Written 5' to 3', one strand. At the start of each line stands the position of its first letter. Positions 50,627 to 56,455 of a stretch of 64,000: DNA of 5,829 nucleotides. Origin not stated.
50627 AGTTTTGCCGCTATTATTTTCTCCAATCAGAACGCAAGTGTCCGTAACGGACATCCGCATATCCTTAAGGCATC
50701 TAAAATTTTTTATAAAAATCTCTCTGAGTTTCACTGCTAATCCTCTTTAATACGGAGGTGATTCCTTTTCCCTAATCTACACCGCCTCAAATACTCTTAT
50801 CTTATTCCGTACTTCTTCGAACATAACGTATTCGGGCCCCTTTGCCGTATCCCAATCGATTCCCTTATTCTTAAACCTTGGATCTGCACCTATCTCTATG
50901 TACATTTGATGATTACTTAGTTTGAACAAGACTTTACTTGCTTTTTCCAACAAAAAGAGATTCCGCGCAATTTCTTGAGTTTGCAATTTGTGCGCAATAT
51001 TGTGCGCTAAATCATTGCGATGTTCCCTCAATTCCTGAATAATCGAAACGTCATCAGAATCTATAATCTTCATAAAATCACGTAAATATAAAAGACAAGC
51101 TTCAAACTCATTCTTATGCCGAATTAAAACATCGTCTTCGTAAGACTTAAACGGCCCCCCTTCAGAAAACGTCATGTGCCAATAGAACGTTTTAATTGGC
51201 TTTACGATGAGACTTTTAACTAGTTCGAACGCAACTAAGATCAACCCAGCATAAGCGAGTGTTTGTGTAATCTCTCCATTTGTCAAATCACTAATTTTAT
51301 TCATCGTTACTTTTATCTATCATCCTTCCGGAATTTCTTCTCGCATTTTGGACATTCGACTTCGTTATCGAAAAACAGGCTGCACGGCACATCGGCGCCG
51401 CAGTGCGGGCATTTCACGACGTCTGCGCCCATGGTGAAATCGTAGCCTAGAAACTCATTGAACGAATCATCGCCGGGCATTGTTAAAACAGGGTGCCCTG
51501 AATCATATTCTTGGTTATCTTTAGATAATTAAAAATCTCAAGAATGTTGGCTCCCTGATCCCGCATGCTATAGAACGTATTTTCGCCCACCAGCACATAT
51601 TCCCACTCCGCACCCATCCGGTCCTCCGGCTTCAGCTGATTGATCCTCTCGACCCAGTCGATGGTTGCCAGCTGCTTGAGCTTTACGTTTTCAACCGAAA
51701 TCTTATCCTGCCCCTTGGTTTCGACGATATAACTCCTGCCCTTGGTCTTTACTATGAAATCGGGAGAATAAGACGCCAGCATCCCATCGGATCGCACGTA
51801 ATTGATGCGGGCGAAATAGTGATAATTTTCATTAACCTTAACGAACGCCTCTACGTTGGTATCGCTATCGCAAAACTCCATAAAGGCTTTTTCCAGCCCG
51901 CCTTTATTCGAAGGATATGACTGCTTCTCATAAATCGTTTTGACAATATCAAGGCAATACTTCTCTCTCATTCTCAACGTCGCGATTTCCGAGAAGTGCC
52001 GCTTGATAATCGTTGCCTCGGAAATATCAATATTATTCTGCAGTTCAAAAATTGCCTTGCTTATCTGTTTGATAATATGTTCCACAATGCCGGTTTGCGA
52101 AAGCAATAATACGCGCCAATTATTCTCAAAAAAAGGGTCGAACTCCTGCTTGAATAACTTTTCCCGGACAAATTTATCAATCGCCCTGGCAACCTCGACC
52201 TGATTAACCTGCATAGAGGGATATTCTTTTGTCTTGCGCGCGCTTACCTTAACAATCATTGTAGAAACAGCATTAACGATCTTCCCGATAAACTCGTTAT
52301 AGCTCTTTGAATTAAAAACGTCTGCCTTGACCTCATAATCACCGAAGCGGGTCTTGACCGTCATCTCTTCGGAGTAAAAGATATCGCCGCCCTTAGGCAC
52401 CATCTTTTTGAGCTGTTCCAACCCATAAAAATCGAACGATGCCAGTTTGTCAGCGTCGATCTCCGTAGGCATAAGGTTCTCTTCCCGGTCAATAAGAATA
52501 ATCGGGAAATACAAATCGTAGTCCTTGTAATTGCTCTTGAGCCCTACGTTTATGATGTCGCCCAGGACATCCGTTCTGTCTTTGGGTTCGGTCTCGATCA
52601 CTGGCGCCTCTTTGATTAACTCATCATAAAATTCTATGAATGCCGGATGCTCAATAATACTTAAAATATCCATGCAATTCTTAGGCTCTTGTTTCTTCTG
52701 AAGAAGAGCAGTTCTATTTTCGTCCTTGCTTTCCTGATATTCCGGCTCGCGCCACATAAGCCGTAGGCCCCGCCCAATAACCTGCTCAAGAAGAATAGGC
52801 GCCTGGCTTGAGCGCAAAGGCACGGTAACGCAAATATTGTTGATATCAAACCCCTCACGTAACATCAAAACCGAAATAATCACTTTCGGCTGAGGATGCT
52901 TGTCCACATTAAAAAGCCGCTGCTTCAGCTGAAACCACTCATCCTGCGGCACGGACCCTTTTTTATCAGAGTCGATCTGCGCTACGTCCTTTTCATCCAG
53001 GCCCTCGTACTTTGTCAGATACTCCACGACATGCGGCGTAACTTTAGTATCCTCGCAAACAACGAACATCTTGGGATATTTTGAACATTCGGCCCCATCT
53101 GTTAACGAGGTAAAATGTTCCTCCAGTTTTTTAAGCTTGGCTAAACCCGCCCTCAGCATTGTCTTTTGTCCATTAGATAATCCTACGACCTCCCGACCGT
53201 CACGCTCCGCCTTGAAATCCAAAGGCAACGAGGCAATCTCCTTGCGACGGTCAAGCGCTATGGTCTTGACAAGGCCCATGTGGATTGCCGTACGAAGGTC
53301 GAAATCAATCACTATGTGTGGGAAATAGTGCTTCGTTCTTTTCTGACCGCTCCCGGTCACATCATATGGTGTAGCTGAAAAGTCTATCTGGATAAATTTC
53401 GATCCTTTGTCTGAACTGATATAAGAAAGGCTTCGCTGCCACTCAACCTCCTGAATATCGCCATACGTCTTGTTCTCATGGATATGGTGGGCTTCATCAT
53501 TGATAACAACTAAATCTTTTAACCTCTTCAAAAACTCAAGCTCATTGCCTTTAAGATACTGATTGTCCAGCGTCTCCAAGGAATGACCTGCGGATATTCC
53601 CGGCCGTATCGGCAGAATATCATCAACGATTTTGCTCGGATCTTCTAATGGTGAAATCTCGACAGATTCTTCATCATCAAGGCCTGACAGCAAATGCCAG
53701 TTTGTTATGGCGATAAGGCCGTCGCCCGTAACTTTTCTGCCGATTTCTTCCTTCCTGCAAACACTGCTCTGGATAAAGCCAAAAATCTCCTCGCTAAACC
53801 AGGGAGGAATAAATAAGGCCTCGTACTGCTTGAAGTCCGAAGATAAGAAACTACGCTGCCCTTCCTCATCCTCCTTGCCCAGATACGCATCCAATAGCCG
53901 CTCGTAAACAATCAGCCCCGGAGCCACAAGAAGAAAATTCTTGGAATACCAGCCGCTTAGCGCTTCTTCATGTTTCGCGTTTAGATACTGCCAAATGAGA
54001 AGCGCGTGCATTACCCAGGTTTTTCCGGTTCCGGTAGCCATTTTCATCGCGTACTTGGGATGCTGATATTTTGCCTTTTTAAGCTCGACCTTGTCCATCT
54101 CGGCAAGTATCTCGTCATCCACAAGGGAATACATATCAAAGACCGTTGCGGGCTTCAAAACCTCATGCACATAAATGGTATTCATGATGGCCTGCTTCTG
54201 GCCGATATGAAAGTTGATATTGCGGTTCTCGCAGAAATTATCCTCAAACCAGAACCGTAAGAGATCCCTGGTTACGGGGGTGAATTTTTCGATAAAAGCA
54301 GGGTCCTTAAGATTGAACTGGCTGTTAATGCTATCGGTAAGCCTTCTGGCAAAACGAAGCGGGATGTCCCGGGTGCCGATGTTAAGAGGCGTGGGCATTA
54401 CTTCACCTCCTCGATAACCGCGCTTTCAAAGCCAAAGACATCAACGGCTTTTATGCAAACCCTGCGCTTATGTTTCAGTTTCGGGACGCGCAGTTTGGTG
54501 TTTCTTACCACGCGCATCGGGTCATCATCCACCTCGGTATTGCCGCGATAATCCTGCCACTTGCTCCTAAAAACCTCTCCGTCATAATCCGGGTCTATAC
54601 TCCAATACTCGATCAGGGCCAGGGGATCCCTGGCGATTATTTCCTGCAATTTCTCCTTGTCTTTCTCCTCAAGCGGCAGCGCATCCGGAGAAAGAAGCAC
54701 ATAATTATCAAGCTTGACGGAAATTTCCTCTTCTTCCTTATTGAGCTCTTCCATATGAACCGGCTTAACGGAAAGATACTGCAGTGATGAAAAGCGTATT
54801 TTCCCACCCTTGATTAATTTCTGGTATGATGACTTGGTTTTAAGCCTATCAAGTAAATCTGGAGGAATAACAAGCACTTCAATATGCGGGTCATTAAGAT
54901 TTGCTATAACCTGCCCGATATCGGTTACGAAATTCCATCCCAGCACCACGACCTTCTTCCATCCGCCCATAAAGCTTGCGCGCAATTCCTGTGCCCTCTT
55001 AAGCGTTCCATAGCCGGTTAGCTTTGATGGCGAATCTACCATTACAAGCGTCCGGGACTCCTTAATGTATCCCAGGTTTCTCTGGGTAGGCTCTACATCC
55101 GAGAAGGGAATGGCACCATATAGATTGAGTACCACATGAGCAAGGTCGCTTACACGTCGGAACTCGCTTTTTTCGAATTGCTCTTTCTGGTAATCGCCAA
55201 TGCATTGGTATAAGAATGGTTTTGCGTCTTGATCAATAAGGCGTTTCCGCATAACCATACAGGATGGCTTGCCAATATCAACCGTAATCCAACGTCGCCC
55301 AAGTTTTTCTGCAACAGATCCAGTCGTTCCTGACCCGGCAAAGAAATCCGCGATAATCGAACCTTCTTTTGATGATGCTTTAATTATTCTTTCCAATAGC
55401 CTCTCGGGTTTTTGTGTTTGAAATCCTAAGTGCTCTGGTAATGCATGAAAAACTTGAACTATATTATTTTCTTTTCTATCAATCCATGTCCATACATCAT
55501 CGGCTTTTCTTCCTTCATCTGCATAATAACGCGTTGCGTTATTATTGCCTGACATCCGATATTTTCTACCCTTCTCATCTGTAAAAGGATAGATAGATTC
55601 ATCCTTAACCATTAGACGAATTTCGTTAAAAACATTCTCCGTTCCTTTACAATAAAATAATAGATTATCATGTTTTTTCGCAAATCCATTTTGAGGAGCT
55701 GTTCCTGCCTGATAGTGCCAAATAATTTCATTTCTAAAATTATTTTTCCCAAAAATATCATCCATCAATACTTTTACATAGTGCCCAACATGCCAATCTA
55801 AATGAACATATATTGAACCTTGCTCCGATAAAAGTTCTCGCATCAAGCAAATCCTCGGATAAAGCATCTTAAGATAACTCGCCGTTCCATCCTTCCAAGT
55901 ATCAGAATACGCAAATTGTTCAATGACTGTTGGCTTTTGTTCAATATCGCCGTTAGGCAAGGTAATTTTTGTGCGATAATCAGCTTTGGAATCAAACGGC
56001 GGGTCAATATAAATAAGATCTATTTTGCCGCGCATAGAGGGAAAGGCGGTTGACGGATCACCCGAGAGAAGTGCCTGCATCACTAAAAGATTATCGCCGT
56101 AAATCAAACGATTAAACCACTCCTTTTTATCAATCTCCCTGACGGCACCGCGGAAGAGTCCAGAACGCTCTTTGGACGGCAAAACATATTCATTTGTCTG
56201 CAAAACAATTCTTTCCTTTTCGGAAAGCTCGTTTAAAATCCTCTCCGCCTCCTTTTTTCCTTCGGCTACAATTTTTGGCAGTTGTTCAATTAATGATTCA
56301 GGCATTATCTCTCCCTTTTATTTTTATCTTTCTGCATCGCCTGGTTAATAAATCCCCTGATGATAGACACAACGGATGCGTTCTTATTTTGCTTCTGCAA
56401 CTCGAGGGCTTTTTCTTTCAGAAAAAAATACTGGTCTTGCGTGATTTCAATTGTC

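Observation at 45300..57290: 10.6-kb defence segment bracketed by ~0.7-kb mosaic inverted/direct repeats containing a hairpin motif with compensatory substitutions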

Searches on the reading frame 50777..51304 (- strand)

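Call 10: search_protein_families(library=pfam, proteins=[window:50777-51304:-], max_evalue=0.01)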
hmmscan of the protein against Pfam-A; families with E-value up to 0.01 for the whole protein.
window:50777-51304:- (175 aa): 1 family
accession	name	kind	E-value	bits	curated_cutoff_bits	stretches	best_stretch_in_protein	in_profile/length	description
PF18731.6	HEPN_Swt1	-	0.00018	22.2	27.5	1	76-116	65-104/115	Swt1-like HEPN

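Call 91: search_protein_families(library=padloc, proteins=[window:50777-51304:-], max_evalue=0.00001)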
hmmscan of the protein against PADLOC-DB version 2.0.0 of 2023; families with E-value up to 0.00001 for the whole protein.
window:50777-51304:- (175 aa): 0 families

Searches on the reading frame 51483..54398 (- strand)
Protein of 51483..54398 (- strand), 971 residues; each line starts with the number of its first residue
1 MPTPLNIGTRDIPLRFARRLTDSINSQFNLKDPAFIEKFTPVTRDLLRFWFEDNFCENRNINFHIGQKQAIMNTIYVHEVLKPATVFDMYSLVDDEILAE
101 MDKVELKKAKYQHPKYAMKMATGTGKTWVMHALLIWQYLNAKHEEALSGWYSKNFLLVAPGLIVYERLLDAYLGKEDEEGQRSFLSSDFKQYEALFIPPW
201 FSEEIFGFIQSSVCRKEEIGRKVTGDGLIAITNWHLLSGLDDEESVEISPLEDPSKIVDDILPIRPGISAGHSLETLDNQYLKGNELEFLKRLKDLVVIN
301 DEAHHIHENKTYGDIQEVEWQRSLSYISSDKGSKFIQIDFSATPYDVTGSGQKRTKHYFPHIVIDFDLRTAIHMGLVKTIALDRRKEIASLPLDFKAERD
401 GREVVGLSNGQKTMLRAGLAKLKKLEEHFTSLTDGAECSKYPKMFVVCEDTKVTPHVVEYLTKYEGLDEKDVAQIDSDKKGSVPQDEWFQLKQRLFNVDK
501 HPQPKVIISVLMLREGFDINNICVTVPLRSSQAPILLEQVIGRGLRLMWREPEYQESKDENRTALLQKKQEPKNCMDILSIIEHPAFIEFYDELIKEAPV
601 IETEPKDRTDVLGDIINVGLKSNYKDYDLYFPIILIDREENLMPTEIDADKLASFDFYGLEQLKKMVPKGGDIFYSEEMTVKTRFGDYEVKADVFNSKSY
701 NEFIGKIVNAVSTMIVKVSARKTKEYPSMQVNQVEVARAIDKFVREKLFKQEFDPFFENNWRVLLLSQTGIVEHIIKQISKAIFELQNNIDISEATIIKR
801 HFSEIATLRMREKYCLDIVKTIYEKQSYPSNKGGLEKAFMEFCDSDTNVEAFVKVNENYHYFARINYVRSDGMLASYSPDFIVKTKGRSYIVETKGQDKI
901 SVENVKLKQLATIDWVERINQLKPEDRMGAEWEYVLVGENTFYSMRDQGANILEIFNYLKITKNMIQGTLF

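Call 10: search_protein_families(library=pfam, proteins=[window:51483-54398:-], max_evalue=0.01)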
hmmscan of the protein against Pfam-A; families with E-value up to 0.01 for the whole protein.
window:51483-54398:- (971 aa): 4 families
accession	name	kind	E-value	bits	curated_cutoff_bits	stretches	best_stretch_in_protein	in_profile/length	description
PF04851.21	ResIII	-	3.1e-15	56.9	22.5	1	107-345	17-163/164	Type III restriction enzyme, res subunit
PF00271.37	Helicase_C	-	0.0027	18.4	23.5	1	437-546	11-108/110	Helicase conserved C-terminal domain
PF08722.17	Tn7_TnsA-like_N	-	0.0037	18.2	26.5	0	862-906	11-56/85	TnsA-like endonuclease N terminal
PF19778.5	RE_endonuc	-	0.0039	17.4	23.4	0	820-901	2-77/108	Endonuclease domain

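Call 91: search_protein_families(library=padloc, proteins=[window:51483-54398:-], max_evalue=0.00001)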
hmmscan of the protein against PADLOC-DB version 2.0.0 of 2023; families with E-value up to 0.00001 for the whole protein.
window:51483-54398:- (971 aa): 2 families
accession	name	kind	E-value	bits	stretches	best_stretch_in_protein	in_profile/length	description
PDLC03648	REase_III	-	5.2e-22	75.8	1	281-551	119-358/871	Type III restriction enzyme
PDLC03647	REase_III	-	1.2e-07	28.3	0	489-548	490-551/989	Type III restriction enzyme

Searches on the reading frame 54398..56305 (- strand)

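Call 10: search_protein_families(library=pfam, proteins=[window:54398-56305:-], max_evalue=0.01)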
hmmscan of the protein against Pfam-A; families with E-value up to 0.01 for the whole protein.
window:54398-56305:- (635 aa): 2 families
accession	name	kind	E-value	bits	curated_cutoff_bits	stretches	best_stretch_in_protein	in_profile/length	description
PF01555.25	N6_N4_Mtase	-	6.2e-44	151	26.7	1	95-347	1-214/221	DNA methylase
PF02086.21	MethyltransfD12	-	0.0034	17.6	22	0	302-362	7-67/253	D12 class N6 adenine-specific DNA methyltransferase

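Call 91: search_protein_families(library=padloc, proteins=[window:54398-56305:-], max_evalue=0.00001)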
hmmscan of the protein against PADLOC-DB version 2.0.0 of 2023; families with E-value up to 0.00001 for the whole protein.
window:54398-56305:- (635 aa): 43 families (the best 25 are shown)
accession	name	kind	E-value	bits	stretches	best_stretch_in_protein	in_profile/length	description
PDLC03633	MTase_III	-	3.6e-77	258.5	1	58-631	71-613/616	Type III methyltransferase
PDLC03354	MTase_II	-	1.9e-55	186.6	2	13-251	28-240/425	Type II methyltransferase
PDLC03300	MTase_II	-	1.3e-51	173.5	1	93-359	29-279/302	Type II methyltransferase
PDLC03636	MTase_III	-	2.6e-48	163.2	2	247-355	292-404/575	Type III methyltransferase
PDLC03644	MTase_III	-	3.6e-41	139.5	2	64-244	38-211/542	Type III methyltransferase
PDLC03638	MTase_III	-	4.4e-41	139.1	2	87-238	395-528/816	Type III methyltransferase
PDLC03339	MTase_II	-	7.6e-39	131.6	1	93-357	21-272/399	Type II methyltransferase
PDLC03634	MTase_III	-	2.1e-38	130.6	2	62-262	92-285/621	Type III methyltransferase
PDLC03635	MTase_III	-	4.8e-37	126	2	56-255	210-387/708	Type III methyltransferase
PDLC03371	MTase_II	-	9.3e-32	108.6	1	79-360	13-256/260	Type II methyltransferase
PDLC03632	MTase_III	-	2.2e-29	100.2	2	60-225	158-322/983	Type III methyltransferase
PDLC03299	MTase_II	-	2e-27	94.4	1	134-356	53-257/296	Type II methyltransferase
PDLC03641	MTase_III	-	1.8e-26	90.9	2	63-224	103-265/657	Type III methyltransferase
PDLC03640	MTase_III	-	6.3e-22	75.7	1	66-225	45-203/654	Type III methyltransferase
PDLC03637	MTase_III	-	6.5e-20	69.3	1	63-224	117-267/513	Type III methyltransferase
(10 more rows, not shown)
